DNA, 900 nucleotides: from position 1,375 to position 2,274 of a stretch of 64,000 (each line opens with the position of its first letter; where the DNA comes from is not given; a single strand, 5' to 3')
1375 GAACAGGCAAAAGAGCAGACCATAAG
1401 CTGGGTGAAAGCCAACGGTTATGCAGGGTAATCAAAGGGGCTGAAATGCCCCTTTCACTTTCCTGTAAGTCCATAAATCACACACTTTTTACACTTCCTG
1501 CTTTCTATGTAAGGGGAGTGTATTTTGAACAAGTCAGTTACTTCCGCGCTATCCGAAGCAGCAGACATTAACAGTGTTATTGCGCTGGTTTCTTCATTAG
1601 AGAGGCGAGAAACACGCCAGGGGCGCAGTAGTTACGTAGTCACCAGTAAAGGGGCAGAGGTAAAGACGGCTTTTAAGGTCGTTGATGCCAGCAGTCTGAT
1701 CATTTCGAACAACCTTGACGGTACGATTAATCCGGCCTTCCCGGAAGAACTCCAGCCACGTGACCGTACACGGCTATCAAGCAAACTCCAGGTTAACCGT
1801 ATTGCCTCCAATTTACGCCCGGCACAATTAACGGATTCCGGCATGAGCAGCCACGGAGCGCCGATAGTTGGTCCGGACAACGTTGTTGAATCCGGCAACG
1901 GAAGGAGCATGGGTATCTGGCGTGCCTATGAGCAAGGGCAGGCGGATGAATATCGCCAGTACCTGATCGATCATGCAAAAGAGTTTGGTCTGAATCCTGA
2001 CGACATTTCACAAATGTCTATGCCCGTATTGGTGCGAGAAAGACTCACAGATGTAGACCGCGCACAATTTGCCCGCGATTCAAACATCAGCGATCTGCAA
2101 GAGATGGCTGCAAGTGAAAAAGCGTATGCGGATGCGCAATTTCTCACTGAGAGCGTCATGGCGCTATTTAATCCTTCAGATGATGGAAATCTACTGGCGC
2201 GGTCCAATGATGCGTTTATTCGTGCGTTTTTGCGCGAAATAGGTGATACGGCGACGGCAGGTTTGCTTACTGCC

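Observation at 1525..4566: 1013-aa polyvalent protein with ParB-like N-terminus, HExxH C-terminus and an internal compositional seam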

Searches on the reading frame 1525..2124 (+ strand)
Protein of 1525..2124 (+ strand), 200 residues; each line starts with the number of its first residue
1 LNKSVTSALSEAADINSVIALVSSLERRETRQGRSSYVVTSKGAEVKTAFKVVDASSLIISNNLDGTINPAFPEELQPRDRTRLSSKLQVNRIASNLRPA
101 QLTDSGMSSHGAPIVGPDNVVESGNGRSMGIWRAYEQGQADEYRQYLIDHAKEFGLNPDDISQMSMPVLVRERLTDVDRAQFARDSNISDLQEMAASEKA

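Call 62: search_solved_structures(query=window:1525-2124:+, max_evalue=10, show_alignments=2)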
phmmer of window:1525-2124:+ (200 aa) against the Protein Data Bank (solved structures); distinct sequences matched with E-value up to 10: 3.
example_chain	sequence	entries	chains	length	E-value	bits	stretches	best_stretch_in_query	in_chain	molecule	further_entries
5xlu_B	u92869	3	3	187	0.17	15.2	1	134-186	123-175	Gamma glutamyl transpeptidase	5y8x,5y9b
4ott_B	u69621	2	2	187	0.2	14.9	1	134-185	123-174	Gamma-glutamyltranspeptidase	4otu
4y23_A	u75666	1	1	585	1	12.7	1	134-185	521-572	Gamma glutamyl transpeptidase,Gamma-glutamyltranspeptidase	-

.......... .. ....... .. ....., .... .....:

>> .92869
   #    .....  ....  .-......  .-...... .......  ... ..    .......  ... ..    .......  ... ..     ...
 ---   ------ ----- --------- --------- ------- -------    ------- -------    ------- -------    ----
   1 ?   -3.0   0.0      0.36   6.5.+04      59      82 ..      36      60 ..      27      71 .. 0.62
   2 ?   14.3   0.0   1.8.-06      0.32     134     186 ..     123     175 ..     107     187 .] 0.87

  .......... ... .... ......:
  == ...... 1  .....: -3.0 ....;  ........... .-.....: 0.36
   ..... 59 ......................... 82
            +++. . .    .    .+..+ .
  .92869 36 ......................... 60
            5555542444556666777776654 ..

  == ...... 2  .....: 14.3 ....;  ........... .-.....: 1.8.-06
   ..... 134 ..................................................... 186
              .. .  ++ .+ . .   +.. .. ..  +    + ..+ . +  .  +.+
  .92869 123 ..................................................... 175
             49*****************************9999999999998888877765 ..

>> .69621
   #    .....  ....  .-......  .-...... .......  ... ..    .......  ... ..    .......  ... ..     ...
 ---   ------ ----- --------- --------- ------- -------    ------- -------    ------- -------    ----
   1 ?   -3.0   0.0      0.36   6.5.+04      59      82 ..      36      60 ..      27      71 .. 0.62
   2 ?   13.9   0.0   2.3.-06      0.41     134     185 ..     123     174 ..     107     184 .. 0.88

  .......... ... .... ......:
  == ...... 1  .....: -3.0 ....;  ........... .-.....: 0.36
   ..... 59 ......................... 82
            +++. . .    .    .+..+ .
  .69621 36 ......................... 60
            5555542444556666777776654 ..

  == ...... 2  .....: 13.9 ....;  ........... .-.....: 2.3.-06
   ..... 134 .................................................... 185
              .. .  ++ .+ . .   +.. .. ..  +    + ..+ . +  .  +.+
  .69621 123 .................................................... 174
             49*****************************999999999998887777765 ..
